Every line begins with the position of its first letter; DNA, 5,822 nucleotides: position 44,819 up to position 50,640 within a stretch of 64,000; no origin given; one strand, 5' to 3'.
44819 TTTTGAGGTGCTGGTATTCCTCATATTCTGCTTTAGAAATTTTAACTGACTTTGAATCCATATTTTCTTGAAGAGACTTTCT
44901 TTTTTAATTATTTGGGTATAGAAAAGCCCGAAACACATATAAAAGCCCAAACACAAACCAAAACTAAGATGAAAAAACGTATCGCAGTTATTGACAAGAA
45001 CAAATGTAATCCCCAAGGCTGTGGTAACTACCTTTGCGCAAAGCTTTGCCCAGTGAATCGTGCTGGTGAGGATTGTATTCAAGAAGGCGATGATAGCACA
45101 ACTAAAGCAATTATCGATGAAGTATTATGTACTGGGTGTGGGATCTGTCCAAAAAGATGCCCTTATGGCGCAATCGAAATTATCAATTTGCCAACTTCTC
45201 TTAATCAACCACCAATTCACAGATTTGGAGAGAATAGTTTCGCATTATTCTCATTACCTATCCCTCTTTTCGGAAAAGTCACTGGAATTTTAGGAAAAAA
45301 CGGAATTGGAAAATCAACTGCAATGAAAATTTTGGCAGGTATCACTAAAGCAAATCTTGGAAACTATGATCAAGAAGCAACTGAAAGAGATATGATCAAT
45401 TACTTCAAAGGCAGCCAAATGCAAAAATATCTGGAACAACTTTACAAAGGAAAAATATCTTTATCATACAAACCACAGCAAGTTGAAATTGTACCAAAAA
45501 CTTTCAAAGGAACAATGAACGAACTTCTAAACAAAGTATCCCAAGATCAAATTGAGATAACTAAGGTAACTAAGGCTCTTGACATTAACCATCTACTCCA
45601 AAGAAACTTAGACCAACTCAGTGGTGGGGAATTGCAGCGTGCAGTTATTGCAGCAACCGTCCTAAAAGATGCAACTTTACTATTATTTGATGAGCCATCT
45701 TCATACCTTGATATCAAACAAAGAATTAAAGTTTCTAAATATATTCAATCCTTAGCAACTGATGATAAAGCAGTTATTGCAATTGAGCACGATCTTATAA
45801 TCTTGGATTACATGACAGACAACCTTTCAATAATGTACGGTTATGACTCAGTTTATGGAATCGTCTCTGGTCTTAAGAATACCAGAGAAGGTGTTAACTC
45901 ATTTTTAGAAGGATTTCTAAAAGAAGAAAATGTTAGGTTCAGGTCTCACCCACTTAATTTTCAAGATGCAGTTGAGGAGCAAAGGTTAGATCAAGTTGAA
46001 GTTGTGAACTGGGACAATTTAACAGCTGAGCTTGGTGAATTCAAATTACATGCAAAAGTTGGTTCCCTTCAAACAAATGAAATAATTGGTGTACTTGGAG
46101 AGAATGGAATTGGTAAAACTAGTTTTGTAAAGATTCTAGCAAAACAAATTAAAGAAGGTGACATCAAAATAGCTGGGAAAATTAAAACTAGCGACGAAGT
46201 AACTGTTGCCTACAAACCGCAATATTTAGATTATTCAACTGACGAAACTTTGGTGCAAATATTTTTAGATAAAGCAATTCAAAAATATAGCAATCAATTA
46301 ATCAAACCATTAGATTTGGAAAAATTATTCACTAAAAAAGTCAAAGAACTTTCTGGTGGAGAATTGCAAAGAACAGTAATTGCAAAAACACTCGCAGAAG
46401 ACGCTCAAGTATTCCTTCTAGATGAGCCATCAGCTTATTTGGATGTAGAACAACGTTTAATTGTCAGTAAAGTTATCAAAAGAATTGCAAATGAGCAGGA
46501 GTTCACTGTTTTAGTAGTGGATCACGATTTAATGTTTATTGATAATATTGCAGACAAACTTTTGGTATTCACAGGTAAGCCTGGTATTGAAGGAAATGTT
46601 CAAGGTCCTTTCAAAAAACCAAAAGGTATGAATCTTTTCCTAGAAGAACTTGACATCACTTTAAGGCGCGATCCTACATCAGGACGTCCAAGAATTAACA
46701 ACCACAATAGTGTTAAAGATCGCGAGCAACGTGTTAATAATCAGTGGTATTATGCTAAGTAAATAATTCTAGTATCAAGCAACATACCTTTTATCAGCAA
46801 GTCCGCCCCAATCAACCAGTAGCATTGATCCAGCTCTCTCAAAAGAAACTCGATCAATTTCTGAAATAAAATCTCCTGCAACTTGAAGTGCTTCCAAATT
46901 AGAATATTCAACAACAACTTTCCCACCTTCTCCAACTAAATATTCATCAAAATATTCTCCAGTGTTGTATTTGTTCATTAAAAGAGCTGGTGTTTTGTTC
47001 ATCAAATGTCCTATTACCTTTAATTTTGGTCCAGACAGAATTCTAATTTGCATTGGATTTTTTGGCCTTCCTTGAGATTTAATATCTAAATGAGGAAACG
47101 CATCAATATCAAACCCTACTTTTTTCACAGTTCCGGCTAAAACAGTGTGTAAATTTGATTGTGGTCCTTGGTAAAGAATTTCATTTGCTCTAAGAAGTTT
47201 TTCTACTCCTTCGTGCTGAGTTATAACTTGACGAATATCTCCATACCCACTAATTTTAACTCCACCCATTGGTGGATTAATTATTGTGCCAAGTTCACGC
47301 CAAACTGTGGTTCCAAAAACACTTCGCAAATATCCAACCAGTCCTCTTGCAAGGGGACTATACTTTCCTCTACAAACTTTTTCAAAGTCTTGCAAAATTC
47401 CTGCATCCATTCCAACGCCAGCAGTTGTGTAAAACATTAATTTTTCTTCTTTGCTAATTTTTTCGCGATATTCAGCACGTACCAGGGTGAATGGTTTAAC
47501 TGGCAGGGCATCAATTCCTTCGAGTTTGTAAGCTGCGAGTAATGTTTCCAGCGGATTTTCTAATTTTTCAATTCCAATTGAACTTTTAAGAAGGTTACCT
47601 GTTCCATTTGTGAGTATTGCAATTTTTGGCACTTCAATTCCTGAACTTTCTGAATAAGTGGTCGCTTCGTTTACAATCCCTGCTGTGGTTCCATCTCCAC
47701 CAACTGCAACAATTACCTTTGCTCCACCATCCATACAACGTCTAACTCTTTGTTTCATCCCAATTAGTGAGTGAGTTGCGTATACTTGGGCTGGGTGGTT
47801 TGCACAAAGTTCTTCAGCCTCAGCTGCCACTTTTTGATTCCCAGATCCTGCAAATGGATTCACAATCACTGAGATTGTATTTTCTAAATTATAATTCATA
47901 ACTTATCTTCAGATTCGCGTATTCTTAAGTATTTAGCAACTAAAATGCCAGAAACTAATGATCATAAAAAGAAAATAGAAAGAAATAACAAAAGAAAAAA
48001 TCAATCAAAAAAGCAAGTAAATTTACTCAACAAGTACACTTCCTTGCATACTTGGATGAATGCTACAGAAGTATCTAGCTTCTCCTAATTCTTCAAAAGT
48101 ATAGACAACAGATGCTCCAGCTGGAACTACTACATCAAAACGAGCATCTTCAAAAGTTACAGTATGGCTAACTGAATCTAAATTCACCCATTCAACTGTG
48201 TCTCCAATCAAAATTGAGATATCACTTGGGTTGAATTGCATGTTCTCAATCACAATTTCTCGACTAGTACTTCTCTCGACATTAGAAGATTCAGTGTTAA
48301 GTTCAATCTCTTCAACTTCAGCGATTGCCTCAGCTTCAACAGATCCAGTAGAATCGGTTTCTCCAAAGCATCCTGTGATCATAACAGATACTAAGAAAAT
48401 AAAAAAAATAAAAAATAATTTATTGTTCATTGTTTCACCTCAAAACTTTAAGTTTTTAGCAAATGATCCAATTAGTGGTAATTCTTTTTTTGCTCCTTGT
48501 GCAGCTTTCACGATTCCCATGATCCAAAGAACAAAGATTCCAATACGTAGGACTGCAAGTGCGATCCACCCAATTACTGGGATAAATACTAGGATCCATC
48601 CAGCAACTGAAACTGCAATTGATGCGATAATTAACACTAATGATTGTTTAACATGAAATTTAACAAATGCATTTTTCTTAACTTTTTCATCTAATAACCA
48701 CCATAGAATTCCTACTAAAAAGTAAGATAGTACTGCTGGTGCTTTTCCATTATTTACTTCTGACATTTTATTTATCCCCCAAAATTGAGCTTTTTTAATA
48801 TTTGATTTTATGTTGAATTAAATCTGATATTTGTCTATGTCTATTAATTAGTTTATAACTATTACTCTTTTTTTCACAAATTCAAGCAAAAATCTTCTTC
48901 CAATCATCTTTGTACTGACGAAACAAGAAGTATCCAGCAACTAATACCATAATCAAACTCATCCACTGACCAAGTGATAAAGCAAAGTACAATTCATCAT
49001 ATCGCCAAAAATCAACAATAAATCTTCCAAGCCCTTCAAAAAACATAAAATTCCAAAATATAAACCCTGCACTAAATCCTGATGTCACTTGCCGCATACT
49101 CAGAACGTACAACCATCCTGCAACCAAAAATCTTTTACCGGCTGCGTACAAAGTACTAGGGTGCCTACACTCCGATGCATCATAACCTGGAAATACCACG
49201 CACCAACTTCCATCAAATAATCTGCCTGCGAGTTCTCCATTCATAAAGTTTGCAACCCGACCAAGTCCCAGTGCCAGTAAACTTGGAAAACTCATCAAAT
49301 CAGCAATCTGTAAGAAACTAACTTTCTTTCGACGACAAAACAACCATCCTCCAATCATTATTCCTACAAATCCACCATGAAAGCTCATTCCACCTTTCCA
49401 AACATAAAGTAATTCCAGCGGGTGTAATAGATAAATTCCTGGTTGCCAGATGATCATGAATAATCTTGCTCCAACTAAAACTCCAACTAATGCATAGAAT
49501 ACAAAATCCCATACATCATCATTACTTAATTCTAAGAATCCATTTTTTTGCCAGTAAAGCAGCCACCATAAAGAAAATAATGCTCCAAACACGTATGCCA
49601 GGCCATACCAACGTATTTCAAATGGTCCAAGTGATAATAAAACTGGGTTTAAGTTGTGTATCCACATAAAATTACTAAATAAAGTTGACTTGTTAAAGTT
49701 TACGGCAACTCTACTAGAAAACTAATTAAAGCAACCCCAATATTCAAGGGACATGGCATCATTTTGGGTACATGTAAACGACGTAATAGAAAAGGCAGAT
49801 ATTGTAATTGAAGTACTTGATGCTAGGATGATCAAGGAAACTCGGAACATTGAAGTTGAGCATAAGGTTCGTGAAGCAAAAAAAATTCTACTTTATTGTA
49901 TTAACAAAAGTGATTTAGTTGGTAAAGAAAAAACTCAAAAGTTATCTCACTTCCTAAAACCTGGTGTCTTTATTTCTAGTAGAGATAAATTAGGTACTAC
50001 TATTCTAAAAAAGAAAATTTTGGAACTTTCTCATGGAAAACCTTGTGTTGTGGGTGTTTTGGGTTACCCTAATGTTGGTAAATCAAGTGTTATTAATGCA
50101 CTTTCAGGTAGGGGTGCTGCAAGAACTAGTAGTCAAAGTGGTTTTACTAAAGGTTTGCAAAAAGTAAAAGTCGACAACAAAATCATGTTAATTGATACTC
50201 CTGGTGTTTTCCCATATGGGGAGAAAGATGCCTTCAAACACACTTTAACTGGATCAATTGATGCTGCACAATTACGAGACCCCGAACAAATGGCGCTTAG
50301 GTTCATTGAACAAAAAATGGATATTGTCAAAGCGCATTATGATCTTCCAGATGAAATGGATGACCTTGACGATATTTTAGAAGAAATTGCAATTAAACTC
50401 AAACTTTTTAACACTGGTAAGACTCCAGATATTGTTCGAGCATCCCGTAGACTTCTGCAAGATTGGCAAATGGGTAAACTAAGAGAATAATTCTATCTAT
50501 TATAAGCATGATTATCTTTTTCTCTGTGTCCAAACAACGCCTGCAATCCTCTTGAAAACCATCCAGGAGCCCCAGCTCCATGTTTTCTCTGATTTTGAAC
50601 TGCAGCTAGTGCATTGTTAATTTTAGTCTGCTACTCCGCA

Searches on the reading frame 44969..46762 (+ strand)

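Call 78: search_protein_families(library=pfam, proteins=[window:44969-46762:+], max_evalue=0.00001)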
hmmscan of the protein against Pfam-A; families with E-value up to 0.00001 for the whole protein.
window:44969-46762:+ (597 aa): 6 families
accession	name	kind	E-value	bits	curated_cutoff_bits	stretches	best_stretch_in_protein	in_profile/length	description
PF00005.33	ABC_tran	-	3.1e-39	135.2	25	2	102-244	11-136/137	ABC transporter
PF02463.25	SMC_N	-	3.7e-12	46.6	40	1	98-275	20-198/220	RecF/RecN/SMC N terminal domain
PF13304.12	AAA_21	-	2.1e-08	35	27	0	182-252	185-276/304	AAA domain, putative AbiEii toxin, Type IV TA system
PF04068.21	Fer4_RLI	-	2.8e-06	27.4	23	1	4-34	2-34/35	Possible Fer4-like domain in RNase L inhibitor, RLI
PF12837.12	Fer4_6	-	3.2e-06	27.3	25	0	48-69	3-24/24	4Fe-4S binding domain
PF13191.12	AAA_16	-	4.5e-06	27.7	32.6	0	369-519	24-140/167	AAA ATPase domain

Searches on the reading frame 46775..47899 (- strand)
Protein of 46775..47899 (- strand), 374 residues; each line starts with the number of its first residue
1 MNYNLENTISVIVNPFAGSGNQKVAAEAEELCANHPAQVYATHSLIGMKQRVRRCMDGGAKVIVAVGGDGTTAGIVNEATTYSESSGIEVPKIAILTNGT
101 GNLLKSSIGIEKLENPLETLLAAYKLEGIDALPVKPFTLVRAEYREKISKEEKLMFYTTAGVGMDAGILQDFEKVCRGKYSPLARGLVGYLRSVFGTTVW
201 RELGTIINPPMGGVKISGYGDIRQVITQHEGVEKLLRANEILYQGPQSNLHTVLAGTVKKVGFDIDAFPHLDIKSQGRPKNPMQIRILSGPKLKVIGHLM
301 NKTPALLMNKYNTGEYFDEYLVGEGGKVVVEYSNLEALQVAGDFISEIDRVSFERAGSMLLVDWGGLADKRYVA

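Call 78: search_protein_families(library=pfam, proteins=[window:46775-47899:-], max_evalue=0.00001)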
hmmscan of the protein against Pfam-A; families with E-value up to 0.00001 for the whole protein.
window:46775-47899:- (374 aa): 1 family
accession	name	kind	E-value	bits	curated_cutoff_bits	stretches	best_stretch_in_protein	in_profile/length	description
PF00781.29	DAGK_cat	-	8.4e-15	54.9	23.6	1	10-120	3-109/125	Diacylglycerol kinase catalytic domain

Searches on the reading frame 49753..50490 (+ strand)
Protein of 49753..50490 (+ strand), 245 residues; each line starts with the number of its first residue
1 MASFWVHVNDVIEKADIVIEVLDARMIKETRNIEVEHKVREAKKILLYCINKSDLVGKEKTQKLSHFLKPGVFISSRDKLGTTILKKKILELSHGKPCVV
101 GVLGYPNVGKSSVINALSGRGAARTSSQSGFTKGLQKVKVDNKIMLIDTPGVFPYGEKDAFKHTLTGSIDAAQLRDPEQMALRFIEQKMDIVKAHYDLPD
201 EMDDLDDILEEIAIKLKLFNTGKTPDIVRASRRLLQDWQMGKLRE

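Call 11: search_protein_families(library=pfam, proteins=[window:49753-50490:+])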
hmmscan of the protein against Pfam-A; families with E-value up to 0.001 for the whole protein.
window:49753-50490:+ (245 aa): 6 families
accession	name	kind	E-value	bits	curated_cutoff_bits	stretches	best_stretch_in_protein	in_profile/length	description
PF01926.29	MMR_HSR1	-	3.6e-18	66.2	21.9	1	100-171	2-72/113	50S ribosome-binding GTPase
PF02421.24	FeoB_N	-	4.1e-11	43.1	27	1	100-154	3-59/156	Ferrous iron transport protein B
PF03193.22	RsgA_GTPase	-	3.8e-06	27.3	30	1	46-152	56-168/174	RsgA GTPase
PF00350.29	Dynamin_N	-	0.00022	21.7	27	0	100-123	1-24/168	Dynamin family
PF00009.33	GTP_EFTU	-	0.00052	20.1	26.5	0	3-64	81-142/188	Elongation factor Tu GTP binding domain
PF16897.10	MMR_HSR1_Xtn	-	0.00065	20.1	35.2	0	46-90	58-101/106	C-terminal region of MMR_HSR1 domain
